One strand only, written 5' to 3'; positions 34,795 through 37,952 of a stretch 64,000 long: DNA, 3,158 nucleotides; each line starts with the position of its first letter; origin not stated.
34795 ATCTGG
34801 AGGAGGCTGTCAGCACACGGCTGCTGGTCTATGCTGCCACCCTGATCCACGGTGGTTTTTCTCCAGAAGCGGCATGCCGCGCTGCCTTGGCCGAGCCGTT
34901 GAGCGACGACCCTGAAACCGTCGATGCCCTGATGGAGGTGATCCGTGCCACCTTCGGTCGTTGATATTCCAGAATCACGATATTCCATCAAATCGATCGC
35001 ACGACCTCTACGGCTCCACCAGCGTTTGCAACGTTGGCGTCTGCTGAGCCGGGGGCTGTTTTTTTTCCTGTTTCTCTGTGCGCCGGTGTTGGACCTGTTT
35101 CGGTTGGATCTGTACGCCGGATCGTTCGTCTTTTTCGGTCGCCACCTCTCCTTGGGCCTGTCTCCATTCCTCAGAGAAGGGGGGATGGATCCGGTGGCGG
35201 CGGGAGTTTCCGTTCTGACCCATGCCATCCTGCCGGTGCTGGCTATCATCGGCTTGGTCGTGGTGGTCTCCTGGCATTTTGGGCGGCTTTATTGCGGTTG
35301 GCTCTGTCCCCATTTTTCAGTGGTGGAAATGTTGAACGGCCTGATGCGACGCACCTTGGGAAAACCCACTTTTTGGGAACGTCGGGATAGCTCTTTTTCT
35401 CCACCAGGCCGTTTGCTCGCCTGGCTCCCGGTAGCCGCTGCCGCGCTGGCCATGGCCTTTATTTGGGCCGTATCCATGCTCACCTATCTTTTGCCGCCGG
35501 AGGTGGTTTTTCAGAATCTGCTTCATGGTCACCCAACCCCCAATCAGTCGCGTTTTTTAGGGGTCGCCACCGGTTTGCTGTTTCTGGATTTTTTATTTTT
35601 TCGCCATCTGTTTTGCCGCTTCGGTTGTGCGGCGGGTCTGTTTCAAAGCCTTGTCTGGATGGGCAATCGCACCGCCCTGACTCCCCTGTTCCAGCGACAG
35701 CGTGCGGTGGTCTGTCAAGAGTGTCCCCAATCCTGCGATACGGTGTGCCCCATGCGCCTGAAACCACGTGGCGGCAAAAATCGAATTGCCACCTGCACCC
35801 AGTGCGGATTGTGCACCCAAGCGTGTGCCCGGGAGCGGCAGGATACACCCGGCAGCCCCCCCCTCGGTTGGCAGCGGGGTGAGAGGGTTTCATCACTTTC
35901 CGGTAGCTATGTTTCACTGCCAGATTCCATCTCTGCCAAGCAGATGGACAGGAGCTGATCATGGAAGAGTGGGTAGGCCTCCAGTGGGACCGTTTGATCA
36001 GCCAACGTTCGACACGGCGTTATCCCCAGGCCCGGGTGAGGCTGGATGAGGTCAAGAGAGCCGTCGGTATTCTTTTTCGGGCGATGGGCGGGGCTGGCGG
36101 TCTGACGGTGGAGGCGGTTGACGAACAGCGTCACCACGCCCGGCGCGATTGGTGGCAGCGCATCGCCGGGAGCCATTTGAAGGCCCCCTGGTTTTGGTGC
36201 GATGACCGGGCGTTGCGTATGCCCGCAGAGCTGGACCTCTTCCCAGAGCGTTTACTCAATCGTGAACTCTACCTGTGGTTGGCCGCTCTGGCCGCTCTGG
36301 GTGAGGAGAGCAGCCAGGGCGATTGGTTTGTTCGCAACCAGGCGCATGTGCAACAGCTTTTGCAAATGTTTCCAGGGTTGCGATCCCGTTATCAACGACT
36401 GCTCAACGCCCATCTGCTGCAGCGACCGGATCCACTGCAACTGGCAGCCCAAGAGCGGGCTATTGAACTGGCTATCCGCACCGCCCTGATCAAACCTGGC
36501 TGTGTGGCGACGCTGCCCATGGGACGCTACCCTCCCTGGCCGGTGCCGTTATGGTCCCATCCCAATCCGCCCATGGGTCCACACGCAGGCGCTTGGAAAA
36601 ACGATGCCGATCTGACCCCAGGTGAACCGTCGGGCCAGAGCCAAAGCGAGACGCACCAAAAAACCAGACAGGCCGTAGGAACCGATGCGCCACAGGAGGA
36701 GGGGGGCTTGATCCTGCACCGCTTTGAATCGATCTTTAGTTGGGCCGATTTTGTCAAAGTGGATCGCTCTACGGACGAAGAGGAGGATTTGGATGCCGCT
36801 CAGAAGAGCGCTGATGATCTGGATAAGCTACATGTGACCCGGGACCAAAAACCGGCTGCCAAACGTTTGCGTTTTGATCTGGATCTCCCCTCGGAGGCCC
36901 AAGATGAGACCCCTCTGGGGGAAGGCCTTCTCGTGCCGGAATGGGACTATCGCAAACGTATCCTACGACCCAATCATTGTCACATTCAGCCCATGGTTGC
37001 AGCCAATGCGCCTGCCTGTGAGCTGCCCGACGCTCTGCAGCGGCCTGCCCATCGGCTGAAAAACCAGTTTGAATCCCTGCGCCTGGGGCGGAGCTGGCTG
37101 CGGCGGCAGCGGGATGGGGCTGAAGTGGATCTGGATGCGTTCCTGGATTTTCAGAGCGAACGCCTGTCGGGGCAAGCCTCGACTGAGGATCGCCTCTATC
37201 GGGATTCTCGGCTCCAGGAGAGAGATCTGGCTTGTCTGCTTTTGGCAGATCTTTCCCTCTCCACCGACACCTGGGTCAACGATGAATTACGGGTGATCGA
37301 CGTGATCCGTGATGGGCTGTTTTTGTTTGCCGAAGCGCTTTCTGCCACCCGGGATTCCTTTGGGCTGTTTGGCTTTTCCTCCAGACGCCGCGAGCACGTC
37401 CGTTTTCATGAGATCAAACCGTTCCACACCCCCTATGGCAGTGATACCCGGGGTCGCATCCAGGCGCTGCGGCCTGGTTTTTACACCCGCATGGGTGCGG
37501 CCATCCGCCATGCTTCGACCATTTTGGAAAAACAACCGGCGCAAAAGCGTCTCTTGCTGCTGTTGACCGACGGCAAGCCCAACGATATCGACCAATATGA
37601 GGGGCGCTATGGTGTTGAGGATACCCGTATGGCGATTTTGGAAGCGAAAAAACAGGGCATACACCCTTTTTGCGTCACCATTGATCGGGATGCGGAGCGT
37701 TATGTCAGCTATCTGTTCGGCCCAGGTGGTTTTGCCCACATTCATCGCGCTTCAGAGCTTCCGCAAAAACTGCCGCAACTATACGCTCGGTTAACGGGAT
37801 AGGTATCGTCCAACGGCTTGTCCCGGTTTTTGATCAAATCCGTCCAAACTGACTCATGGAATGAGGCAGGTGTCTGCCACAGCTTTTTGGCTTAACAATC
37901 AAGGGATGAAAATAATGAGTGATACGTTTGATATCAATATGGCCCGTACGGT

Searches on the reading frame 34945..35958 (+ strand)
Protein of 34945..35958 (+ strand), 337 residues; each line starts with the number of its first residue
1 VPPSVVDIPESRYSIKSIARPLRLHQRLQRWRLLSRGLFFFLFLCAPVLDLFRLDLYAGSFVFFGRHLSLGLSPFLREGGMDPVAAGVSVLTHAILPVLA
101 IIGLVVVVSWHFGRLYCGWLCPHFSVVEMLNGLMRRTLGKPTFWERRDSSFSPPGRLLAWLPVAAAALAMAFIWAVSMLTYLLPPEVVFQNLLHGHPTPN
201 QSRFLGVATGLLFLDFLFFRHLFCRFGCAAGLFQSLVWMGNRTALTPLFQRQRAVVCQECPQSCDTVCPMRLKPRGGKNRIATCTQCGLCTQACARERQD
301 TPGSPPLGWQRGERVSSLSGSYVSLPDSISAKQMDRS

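Call 12: search_protein_families(library=pfam, proteins=[window:34945-35958:+], max_evalue=0.001)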
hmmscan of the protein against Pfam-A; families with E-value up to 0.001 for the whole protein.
window:34945-35958:+ (337 aa): 1 family
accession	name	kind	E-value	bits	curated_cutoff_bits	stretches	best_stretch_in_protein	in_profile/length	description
PF12801.12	Fer4_5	-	2e-11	44.1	22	1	97-141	4-48/48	4Fe-4S binding domain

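Call 64: search_protein_families(library=ncbifam, proteins=[window:34945-35958:+], max_evalue=0.01)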
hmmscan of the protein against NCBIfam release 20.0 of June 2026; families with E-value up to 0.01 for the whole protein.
window:34945-35958:+ (337 aa): 6 families
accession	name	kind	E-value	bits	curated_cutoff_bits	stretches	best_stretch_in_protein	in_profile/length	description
TIGR02163.1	napH_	subfamily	1.2e-14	54.5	213.05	1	48-297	12-249/255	NapH/MauN family ferredoxin-type protein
NF007013.0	PRK09477.1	equivalog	1.2e-12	47.5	234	1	81-297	66-272/286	quinol dehydrogenase ferredoxin subunit NapH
TIGR02745.1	ccoG_rdxA_fixG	equivalog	2.5e-08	33.3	316.7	1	95-295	56-268/435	cytochrome c oxidase accessory protein CcoG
TIGR03287.1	methan_mark_16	hypoth_equivalog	0.00029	19.4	363.95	1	237-297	289-345/391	methanogenesis marker 16 metalloprotein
NF046105.1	TransRegNosR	equivalog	0.00075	17.9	1000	0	93-136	478-520/680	transcriptional regulator NosR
NF045763.1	PhenlGlyoxDHPadF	equivalog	0.0042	17.3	150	1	237-297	16-75/78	NADH-dependent phenylglyoxylate dehydrogenase subunit delta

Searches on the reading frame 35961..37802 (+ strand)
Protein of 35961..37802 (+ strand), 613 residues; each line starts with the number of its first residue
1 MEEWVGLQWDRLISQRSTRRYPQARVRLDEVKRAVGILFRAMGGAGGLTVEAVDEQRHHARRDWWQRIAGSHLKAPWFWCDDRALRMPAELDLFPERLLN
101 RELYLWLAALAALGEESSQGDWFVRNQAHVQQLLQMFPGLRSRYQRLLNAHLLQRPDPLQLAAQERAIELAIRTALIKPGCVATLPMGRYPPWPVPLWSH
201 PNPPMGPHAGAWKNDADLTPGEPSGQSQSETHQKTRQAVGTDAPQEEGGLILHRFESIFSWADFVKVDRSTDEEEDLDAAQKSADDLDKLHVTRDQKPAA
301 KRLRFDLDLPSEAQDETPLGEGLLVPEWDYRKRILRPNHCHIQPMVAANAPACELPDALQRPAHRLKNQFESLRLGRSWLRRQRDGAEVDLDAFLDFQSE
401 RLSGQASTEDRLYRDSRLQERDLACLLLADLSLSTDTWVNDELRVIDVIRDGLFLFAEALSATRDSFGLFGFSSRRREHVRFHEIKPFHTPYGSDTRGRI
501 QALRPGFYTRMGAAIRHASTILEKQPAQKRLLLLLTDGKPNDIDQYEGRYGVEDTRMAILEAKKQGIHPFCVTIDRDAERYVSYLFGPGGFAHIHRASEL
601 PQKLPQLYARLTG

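Call 12: search_protein_families(library=pfam, proteins=[window:35961-37802:+], max_evalue=0.001)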
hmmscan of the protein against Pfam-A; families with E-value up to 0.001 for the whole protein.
window:35961-37802:+ (613 aa): 2 families
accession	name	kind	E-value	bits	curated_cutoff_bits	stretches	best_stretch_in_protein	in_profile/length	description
PF00092.34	VWA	-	3.2e-07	31.2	23.8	1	461-582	34-147/174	von Willebrand factor type A domain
PF13519.12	VWA_2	-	0.00015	22.8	27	1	427-539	3-107/107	von Willebrand factor type A domain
